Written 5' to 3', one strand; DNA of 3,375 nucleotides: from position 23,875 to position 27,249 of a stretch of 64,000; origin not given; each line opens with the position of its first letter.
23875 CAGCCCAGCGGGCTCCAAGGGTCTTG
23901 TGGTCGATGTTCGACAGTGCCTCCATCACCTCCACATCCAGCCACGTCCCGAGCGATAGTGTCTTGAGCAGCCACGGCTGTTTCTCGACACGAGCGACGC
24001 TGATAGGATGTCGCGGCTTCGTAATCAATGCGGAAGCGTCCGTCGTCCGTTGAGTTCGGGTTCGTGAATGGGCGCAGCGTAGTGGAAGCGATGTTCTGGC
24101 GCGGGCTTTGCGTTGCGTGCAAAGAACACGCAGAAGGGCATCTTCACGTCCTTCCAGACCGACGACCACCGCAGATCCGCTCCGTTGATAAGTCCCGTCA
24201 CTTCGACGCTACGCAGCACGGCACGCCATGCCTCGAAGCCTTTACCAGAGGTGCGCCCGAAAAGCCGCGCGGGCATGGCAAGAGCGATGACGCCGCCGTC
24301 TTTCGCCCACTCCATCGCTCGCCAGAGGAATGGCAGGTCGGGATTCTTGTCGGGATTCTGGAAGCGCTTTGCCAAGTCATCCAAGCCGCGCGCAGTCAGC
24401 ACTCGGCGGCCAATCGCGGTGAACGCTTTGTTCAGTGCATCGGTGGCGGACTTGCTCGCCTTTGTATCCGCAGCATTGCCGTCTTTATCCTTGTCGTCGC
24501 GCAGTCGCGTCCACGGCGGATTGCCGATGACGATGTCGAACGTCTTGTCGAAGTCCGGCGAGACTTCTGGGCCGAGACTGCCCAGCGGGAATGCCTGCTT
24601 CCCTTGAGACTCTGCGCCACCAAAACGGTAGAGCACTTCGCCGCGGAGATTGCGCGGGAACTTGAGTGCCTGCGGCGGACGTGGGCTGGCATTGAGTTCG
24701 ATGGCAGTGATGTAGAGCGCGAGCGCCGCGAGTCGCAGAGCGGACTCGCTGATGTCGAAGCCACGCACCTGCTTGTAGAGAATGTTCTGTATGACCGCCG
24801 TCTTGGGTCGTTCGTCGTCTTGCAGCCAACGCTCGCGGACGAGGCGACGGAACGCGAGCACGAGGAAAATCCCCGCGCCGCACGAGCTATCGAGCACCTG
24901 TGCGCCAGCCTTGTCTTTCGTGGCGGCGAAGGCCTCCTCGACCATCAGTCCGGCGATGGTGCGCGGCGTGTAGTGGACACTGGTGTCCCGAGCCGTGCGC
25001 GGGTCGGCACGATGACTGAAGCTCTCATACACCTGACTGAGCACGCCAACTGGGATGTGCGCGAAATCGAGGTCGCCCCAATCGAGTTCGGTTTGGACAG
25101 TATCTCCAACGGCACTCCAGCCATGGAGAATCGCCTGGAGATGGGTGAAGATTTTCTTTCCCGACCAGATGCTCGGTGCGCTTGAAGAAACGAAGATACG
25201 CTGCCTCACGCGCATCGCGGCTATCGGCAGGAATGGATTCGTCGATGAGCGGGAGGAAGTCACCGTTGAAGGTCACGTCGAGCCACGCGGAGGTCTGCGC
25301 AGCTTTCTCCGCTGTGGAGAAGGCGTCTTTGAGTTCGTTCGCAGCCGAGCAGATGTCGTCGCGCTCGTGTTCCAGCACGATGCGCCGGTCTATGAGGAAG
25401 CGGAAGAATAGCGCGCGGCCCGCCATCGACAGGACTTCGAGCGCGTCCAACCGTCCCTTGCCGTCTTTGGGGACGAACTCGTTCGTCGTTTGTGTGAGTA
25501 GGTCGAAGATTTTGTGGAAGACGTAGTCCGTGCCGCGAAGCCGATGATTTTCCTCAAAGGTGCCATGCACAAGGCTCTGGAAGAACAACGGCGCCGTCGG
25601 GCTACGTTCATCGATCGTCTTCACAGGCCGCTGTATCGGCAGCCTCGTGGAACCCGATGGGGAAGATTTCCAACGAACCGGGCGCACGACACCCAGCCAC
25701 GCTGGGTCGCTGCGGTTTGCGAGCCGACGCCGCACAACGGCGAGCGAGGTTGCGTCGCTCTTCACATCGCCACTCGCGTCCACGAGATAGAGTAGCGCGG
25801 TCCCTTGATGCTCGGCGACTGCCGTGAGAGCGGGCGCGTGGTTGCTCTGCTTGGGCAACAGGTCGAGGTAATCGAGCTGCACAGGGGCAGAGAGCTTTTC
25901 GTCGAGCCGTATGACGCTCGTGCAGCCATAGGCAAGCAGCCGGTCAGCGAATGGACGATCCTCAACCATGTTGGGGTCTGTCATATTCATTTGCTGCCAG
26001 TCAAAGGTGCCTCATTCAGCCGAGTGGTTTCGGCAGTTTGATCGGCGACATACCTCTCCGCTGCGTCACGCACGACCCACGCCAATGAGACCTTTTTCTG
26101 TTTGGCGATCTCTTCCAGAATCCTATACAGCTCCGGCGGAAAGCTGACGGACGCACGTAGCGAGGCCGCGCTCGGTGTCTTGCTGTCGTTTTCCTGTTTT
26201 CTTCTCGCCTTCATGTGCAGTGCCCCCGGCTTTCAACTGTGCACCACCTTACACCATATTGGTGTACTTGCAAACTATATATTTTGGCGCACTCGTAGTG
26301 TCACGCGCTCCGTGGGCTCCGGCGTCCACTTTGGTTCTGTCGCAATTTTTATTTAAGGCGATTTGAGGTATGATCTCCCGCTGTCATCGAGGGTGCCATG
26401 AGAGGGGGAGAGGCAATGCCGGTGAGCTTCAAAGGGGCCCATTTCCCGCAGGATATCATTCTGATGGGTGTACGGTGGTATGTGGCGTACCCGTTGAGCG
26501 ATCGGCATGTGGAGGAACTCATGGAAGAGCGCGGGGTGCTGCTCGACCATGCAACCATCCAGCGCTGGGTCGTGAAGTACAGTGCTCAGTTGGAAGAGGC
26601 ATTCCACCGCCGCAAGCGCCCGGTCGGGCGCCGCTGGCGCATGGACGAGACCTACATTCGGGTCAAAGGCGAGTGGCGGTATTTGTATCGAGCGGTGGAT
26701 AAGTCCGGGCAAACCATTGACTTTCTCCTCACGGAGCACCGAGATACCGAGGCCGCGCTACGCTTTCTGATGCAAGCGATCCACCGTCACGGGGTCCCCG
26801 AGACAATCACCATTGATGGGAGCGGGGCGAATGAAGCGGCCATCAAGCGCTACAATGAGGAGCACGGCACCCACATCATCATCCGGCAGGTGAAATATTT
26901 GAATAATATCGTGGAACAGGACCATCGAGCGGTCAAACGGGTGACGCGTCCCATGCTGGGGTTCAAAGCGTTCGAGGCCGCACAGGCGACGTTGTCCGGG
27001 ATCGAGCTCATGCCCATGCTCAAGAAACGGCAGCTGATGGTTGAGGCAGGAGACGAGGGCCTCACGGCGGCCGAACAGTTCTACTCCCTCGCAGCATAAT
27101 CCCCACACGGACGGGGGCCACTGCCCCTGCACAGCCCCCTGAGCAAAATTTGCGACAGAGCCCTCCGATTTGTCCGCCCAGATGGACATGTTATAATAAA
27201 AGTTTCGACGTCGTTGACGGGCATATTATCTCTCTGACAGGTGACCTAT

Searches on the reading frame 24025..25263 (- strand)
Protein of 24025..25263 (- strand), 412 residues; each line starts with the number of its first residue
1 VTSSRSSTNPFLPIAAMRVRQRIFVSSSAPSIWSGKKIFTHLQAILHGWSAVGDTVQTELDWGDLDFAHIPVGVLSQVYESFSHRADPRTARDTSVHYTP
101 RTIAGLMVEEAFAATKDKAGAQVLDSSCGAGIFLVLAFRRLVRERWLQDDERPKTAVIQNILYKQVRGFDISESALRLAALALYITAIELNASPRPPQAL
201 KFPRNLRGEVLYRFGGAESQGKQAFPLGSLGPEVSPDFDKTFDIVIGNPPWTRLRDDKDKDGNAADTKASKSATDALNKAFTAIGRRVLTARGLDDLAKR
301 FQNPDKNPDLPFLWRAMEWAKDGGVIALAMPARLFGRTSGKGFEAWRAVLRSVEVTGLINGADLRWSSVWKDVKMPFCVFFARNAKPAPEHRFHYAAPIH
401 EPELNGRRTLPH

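Call 19: search_protein_families(library=pfam, proteins=[window:24025-25263:-], max_evalue=0.01)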
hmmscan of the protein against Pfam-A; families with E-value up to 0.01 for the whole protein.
window:24025-25263:- (412 aa): 3 families
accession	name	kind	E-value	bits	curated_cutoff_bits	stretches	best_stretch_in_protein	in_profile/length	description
PF07669.17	Eco57I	-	7.9e-13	49.3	25.3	1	165-350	2-154/171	Eco57I restriction-modification methylase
PF02384.22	N6_Mtase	-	3.1e-12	46.9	20.4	1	74-257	5-142/311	N-6 DNA Methylase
PF20473.4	MmeI_Mtase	-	2.2e-07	30.8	27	1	121-194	21-93/259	MmeI, DNA-methyltransferase domain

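Call 46: search_protein_families(library=padloc, proteins=[window:24025-25263:-], max_evalue=0.001)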
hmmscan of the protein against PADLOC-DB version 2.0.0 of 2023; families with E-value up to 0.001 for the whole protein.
window:24025-25263:- (412 aa): 37 families (the best 25 are shown)
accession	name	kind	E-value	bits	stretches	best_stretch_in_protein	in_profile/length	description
PDLC03623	REase_MTase_IIG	-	3.3e-19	66.2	1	62-252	275-455/1022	Type IIG restriction enzyme-methyltransferase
PDLC03338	MTase_II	-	5.1e-16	56.5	1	87-190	122-220/604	Type II methyltransferase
PDLC04134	mad2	-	1e-11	42.4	1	65-351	244-414/492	mads_2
PDLC03021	MTase_I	-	6.9e-11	39.6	1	74-189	145-251/491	Type I methyltransferase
PDLC03603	REase_MTase_IIG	-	1.2e-10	38.1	1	65-252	270-448/1016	Type IIG restriction enzyme-methyltransferase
PDLC02529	PglX|PglXI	-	2.9e-10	36.5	1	119-261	227-377/1189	PglX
PDLC03348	MTase_II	-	1e-09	35.5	1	75-185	204-311/727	Type II methyltransferase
PDLC03335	MTase_II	-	9.2e-09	32.5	1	85-259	70-213/607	Type II methyltransferase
PDLC03630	REase_MTase_IIG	-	3.9e-08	29.6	1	120-188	406-470/1100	Type IIG restriction enzyme-methyltransferase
PDLC03026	MTase_I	-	2.5e-07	28.2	1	64-191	112-233/487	Type I methyltransferase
PDLC03025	MTase_I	-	3e-07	27.5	1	74-164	143-220/569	Type I methyltransferase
PDLC03267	MTase_II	-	4.1e-07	27.3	0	96-135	15-50/539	Type II methyltransferase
PDLC02528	PglX|PglXI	-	1.3e-06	24.5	1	119-189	290-359/1125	PglX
PDLC03248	MTase_II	-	5.5e-06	23.4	0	97-135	12-46/521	Type II methyltransferase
PDLC02523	PglX|PglXI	-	6.2e-06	22.2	1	97-193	311-412/1428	PglX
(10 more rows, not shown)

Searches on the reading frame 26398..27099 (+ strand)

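Call 19: search_protein_families(library=pfam, proteins=[window:26398-27099:+], max_evalue=0.01)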
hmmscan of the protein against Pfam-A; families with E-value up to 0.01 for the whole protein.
window:26398-27099:+ (233 aa): 4 families
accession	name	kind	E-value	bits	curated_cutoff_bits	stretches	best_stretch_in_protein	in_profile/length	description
PF13610.12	DDE_Tnp_IS240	-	3.3e-41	141.1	27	1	79-211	3-138/139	DDE domain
PF00665.32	rve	-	5.4e-08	33.5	32.6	1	77-141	5-74/102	Integrase core domain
PF03050.20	DDE_Tnp_IS66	-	4.5e-06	26.7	23.1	1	38-126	26-125/284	Transposase IS66 family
PF22007.2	DUF6930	-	0.0091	16.7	27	0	102-140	46-87/123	Domain of unknown function (DUF6930)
